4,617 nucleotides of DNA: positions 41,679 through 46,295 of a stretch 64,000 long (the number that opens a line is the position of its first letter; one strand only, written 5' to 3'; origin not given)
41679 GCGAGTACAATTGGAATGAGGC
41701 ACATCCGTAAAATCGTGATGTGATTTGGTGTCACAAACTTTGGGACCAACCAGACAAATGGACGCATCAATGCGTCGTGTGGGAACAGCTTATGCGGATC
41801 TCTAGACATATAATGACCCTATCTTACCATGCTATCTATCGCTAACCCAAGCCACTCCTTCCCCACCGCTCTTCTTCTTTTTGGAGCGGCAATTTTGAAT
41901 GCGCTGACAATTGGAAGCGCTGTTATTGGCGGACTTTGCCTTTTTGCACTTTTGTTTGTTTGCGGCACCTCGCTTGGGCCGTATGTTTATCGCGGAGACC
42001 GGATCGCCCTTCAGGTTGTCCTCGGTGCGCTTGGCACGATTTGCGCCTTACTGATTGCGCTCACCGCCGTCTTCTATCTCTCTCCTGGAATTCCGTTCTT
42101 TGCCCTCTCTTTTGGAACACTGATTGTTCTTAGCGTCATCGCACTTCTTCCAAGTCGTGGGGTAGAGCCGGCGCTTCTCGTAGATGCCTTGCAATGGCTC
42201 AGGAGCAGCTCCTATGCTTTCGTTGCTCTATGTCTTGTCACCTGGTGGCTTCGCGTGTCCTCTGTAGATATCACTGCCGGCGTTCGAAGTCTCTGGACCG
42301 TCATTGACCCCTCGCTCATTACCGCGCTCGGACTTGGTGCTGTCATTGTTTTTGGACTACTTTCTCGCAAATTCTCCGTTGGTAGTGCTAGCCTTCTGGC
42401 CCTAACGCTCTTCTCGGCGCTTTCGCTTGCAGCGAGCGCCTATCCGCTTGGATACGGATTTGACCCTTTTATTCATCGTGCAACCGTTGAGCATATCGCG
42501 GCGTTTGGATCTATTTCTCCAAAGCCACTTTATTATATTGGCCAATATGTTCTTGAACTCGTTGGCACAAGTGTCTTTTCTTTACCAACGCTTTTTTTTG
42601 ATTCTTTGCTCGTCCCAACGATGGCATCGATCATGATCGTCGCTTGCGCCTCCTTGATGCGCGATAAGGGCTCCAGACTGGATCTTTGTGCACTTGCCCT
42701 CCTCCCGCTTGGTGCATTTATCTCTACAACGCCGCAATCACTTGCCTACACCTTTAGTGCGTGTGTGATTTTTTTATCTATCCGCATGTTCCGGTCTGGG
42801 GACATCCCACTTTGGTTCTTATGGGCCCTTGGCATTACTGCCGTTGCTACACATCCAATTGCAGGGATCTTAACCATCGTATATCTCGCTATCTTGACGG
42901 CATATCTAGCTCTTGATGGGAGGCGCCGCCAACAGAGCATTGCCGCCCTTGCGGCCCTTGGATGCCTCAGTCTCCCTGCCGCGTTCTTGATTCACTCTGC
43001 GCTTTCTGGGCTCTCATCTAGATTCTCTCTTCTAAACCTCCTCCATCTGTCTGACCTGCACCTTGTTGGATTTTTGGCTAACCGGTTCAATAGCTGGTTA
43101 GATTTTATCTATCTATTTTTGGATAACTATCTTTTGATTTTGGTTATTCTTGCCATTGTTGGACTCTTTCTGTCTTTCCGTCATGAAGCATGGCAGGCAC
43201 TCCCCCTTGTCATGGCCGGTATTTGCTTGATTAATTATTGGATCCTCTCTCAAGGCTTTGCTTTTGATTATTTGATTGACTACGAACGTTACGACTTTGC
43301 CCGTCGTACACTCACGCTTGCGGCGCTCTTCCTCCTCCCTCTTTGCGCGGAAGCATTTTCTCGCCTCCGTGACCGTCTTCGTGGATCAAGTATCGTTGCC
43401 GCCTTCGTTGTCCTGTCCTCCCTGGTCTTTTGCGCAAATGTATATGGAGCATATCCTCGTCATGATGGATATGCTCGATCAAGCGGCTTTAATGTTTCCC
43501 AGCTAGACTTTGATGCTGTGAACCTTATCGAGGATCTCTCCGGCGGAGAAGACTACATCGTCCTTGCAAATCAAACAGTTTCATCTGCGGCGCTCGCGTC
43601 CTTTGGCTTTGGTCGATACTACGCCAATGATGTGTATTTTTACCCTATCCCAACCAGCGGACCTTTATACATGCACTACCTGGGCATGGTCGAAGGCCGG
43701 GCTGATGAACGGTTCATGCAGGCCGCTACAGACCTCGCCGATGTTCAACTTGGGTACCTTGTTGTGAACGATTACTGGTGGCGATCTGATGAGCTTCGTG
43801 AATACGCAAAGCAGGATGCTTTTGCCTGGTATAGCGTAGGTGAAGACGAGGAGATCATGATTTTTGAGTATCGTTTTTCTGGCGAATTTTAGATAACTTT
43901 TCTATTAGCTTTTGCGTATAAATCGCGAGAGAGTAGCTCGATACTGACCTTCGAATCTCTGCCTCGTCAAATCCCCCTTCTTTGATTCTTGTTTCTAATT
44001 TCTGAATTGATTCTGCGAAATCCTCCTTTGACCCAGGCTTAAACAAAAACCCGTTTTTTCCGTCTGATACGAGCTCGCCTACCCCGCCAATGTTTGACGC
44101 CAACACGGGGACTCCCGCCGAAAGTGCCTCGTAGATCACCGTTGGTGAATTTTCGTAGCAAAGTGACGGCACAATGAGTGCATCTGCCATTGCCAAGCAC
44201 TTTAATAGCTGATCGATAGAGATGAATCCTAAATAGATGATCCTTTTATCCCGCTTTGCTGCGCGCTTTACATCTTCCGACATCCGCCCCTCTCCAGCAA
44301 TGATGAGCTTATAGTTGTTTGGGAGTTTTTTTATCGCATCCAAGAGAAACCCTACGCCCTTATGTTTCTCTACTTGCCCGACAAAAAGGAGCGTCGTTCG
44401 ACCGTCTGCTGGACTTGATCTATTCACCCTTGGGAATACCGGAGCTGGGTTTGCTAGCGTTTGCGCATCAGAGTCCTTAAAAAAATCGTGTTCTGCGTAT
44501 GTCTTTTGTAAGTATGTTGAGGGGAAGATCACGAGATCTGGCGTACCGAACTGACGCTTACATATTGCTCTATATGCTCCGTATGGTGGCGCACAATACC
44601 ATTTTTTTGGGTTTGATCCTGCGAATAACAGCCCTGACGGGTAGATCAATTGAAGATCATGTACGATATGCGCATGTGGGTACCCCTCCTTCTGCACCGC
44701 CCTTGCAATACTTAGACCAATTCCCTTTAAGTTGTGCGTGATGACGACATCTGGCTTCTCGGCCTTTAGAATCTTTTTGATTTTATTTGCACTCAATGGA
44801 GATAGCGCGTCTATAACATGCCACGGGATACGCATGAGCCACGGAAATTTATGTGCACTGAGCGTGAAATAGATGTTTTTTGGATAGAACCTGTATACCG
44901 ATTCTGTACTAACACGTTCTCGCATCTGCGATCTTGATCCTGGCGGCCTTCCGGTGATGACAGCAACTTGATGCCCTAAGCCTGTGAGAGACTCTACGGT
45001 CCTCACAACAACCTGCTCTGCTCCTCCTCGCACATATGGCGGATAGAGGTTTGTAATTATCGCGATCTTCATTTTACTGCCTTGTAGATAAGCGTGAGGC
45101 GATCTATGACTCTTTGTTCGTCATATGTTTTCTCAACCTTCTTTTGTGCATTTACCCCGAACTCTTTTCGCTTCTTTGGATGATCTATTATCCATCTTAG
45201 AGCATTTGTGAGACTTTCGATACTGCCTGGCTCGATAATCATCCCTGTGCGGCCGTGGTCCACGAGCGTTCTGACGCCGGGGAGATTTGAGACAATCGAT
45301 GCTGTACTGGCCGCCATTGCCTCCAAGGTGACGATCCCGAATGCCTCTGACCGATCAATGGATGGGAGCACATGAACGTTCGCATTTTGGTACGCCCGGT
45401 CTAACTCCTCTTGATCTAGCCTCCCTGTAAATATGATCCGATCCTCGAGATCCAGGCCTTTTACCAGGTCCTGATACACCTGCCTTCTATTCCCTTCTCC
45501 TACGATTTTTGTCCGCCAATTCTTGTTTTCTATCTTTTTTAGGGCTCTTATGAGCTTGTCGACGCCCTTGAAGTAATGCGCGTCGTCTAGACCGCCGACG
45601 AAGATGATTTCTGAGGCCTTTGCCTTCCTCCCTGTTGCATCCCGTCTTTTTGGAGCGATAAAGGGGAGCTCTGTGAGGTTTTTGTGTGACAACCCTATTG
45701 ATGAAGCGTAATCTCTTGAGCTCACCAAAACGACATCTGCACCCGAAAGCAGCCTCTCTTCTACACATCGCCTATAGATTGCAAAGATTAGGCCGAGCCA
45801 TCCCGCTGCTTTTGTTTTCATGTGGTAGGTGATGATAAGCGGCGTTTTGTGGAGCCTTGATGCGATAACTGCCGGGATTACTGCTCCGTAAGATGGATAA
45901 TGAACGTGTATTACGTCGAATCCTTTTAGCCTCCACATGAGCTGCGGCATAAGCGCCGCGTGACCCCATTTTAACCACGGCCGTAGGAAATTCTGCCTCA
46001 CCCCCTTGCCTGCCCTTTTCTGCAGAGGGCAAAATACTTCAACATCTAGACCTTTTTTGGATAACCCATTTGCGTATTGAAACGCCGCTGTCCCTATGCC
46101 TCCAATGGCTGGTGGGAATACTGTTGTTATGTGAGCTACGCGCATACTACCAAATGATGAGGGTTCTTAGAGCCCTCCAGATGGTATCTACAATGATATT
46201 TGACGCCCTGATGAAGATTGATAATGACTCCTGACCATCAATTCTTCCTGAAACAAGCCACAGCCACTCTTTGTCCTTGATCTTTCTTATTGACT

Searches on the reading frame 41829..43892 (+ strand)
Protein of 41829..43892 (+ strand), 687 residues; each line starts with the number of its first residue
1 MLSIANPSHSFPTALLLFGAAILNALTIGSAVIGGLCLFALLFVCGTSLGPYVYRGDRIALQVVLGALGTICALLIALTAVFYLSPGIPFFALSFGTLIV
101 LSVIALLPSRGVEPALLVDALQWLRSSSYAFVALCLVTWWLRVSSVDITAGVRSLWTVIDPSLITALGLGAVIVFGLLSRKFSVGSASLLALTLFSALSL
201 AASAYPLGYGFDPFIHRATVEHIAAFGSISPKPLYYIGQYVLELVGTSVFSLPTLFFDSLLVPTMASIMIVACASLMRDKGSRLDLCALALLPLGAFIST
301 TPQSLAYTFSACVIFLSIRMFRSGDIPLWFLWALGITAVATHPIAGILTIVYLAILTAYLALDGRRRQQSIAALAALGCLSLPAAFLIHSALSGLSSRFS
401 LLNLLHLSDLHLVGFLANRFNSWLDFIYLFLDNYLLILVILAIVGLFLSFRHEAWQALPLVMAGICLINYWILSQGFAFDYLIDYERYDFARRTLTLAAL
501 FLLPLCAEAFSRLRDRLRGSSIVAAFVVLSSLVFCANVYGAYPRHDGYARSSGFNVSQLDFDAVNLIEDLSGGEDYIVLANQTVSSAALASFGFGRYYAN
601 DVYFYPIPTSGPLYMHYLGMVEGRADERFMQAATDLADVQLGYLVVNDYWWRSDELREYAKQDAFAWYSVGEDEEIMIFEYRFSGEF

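Call 4: search_protein_families(library=pfam, proteins=[window:41829-43892:+], max_evalue=0.01)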
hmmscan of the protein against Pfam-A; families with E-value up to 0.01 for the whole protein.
window:41829-43892:+ (687 aa): 0 families

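Call 5: search_protein_families(library=ncbifam, proteins=[window:41829-43892:+], max_evalue=0.01)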
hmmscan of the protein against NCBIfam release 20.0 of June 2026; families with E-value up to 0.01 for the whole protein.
window:41829-43892:+ (687 aa): 0 families

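Call 21: find_homologous_proteins(query=window:41829-43892:+)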
Query window:41829-43892:+ (687 aa): 181 proteins with E <= 0.001 among 8000 candidates; the best 120 are listed.
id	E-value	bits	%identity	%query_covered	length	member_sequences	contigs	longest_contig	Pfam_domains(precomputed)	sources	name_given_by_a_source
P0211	1.7e-237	809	100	57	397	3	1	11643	-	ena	-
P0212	1.1e-163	565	44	96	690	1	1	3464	-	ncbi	-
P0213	3.1e-162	560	43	97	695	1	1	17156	-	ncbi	ncbi:MAG: hypothetical protein ABIA47_04605 [bacterium]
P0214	2.0e-147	511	42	97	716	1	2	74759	-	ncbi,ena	-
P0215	2.1e-146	508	42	96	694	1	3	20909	-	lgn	-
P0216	2.0e-145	504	45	80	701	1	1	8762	-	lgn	-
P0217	5.2e-144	500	39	96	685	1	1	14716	-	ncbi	-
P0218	6.1e-143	496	42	96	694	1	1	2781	-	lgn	-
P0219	9.2e-143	495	40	96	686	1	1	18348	-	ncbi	ncbi:MAG: hypothetical protein ABH846_03070 [Patescibacteria group bacterium]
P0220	7.7e-142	492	41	97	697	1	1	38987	-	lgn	-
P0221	2.1e-141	491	39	98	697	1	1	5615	-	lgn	-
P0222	6.4e-140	486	39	96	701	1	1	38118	-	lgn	-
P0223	1.1e-139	485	40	96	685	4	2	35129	-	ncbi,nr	ncbi:hypothetical protein L6260_00905 [Candidatus Parcubacteria bacterium]|nr:hypothetical protein [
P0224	4.9e-139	483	40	96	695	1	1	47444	-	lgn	-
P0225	5.5e-139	483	44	85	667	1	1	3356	-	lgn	-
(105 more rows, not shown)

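Call 24: search_protein_families(library=pfam, alignment_id=A3, max_evalue=0.1)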
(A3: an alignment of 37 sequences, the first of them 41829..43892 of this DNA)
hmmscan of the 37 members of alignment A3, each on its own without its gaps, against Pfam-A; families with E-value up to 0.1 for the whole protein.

A. member 1, window:41829-43892:+ (687 aa): 2 families
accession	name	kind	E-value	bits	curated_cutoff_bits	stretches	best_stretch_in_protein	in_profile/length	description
PF11384.13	DUF3188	-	0.038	14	24.6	1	436-468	3-37/50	Protein of unknown function (DUF3188)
PF04956.18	TrbC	-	0.097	13.3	27.9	1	418-468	35-88/98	TrbC/VIRB2 pilin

B. families by the number of members that match (of 37 scanned): 7 families
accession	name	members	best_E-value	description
PF01925.25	TauE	1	0.00043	Sulfite exporter TauE/SafE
PF02660.20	G3P_acyltransf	1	0.00084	Glycerol-3-phosphate acyltransferase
PF11694.13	DUF3290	1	0.014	Protein of unknown function (DUF3290)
PF06703.16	SPC25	1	0.03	Microsomal signal peptidase 25 kDa subunit (SPC25)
PF11384.13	DUF3188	1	0.038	Protein of unknown function (DUF3188)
PF25275.1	Golvesin_C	1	0.054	Golvesin C-terminal domain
PF04956.18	TrbC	1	0.097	TrbC/VIRB2 pilin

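Call 26: search_solved_structures(query=A3, max_evalue=1)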
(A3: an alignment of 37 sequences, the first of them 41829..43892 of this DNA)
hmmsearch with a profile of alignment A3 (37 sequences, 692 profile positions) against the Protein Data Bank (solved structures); distinct sequences matched with E-value up to 1: 0.

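Call 37: predict_structure(alignment_id=A3)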
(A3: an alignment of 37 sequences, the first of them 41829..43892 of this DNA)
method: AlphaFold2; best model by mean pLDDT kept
length: 687 residues; sequences in the alignment: 37
mean_pLDDT: 90.0   pTM: 0.92
mean pLDDT of the five models: 90.0, 88.7, 88.2, 87.9, 87.2
residues with pLDDT >= 90: 473; 70-90: 173; 50-70: 35; < 50: 6
segments of 3 or more residues with pLDDT < 50: none
pLDDT, mean of each block of 10 residues (from residue 1): 70 96 97 97 95 92 97 96 89 94 88 58 84 97 94 92 95 94 91 97 91 88 86 80 96 94 97 90 89 92 95 97 96 97 96 98 97 98 92 86 89 82 91 95 92 88 97 88 77 96 96 85 93 96 88 86 95 89 90 69 52 81 87 89 91 92 96 94 74
secondary structure, 60 per line:
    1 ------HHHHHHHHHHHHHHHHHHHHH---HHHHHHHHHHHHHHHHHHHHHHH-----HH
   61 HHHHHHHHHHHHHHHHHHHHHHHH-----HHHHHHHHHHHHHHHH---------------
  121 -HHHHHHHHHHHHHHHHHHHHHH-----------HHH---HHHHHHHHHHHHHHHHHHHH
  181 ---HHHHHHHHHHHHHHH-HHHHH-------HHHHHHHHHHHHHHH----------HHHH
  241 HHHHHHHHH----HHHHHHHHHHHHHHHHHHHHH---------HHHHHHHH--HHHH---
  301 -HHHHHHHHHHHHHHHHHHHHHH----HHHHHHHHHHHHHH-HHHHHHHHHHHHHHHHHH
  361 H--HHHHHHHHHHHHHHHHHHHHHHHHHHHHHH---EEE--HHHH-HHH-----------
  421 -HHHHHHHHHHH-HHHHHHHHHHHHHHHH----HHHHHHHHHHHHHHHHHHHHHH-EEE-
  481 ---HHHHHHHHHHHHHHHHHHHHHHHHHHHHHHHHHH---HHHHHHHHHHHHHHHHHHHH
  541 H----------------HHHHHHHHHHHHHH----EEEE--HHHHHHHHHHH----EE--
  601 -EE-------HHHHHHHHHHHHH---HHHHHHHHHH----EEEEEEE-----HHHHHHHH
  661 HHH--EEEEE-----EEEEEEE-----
elements in order: H7-27 H31-53 H59-84 H90-105 H122-143 H161-180 H184-198 H200-204 H212-226 H237-249 H254-274 H284-291 H294-297 H302-323 H328-341 H343-361 H364-393 E397-399 H402-405 H422-432 H434-449 H454-475 E477-479 H484-517 H521-541 H558-571 E576-579 H582-592 H611-623 H627-636 E641-647 H653-663 E666-670 E676-682

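Call 84: search_protein_representatives(alignment_id=A3)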
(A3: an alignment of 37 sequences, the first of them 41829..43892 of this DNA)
Query: 37 sequences, 692 profile positions. Proteins with E-value up to 0.001 (for the whole library): 1333; up to 1e-10: 1160; up to 1e-30: 997. The best 150 are listed.
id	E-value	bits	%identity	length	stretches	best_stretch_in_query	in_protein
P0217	4.7e-264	894.6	-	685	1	6-691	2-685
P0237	9.9e-259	877.0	-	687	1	4-691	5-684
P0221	2.4e-256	869.1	-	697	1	6-690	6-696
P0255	6.9e-255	864.3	-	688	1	6-691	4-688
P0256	3.0e-242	822.5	-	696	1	2-691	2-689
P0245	2.4e-241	819.5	-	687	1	10-691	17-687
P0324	7.7e-241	817.9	-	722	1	1-690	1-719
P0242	1.8e-239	813.4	-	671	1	20-691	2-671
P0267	5.0e-239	811.9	-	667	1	5-689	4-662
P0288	2.6e-237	806.2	-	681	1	3-691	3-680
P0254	5.2e-236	801.9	-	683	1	13-690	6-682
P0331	4.3e-233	792.3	-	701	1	1-690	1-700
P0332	1.4e-232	790.5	-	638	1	67-690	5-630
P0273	2.6e-232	789.7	-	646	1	65-691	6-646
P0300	2.9e-231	786.2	-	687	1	10-690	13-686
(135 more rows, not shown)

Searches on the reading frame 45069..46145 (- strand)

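Call 8: search_protein_families(library=pfam, proteins=[window:45069-46145:-], max_evalue=0.001)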
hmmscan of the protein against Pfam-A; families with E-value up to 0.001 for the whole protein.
window:45069-46145:- (358 aa): 7 families
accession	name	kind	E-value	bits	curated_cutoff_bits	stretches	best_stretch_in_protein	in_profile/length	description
PF00534.26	Glycos_transf_1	-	1e-38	133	26.4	1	168-335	6-171/172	Glycosyl transferases group 1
PF13692.12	Glyco_trans_1_4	-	2.4e-32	112.6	27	1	179-321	3-141/142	Glycosyl transferases group 1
PF13579.12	Glyco_trans_4_4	-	4.4e-17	63.3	29.7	1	15-148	1-140/158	Glycosyl transferase 4-like domain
PF13439.12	Glyco_transf_4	-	2.6e-15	57.3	28.5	1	14-147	1-145/170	Glycosyltransferase Family 4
PF13524.12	Glyco_trans_1_2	-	1.2e-07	32.2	25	1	200-349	7-141/144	Glycosyl transferase-like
PF20706.3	GT4-conflict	-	2.2e-07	30.6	26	1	168-299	188-324/385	Family 4 Glycosyltransferase in conflict systems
PF13477.12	Glyco_trans_4_2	-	8.2e-06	26.5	23.4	1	22-109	14-108/139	Glycosyl transferase 4-like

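Call 34: search_protein_families(library=ncbifam, proteins=[window:45069-46145:-], max_evalue=0.0001)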
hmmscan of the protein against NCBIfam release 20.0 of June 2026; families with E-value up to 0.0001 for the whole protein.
window:45069-46145:- (358 aa): 32 families (the best 25 are shown)
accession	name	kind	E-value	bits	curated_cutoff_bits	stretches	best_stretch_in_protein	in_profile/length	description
NF041876.1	EPS_EpsE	equivalog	7.1e-27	94.6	400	1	72-346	110-385/389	exopolysaccharide biosynthesis GT4 family glycosyltransferase EpsE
TIGR03999.1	thiol_BshA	equivalog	8.8e-25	87.4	273.7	1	192-357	211-373/375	N-acetyl-alpha-D-glucosaminyl L-malate synthase BshA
TIGR02149.1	glgA_Coryne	subfamily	6.8e-24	84.7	302.4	1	175-357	202-390/391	glycogen synthase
TIGR04063.1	stp3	hypoth_equivalog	4.2e-23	81.9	442.05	1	188-357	221-395/397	TIGR04063 family PEP-CTERM/XrtA system glycosyltransferase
TIGR03449.1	mycothiol_MshA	equivalog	1.9e-21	76.5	462.5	1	75-355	102-401/406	D-inositol-3-phosphate glycosyltransferase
TIGR03088.1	stp2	hypoth_equivalog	1.1e-20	74.1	409.05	1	196-356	210-372/374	TIGR03088 family PEP-CTERM/XrtA system glycosyltransferase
NF046085.1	XrtY_assoc_Gly1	equivalog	1.5e-18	66.8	400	1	122-357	148-384/387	XrtY-associated glycosyltransferase XYAG1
TIGR04157.1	glyco_rSAM_CFB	subfamily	5e-18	65.3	400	1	177-350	227-402/406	TIGR04157 family glycosyltransferase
NF047684.1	TeichurnBiosyTuaC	equivalog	6e-18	64.9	550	1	178-357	220-389/391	teichuronic acid biosynthesis protein TuaC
NF038295.1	EPS_HpsP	equivalog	4.1e-16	59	550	1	31-356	48-386/388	hormogonium polysaccharide biosynthesis glycosyltransferase HpsP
NF007396.0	PRK09922.1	equivalog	1.2e-14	54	385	1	174-344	179-346/361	lipopolysaccharide 1,6-galactosyltransferase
NF038298.1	EPS_HpsO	equivalog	1.4e-14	53.6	575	1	192-355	213-385/388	hormogonium polysaccharide biosynthesis glycosyltransferase HpsO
NF050056.1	ProtGlycPglH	equivalog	1.3e-13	50.8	600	1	90-351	98-347/354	GalNAc-alpha-(1->4)-GalNAc-alpha-(1->3)-diNAcBac-PP-undecaprenol alpha-1,4-N-acetyl-D-galactosaminyltransferase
NF047880.1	glyco_SdgA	exception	4.7e-13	48.5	800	1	168-344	306-478/488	serine-aspartate repeat adhesin O-glycosyltransferase SdgA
NF050063.1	ProtGlycPglJ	equivalog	1.4e-12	47.5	500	1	177-347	194-356/363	N-acetylgalactosamine-N,N'-diacetylbacillosaminyl-diphospho-undecaprenol 4-alpha-N-acetylgalactosaminyltransferase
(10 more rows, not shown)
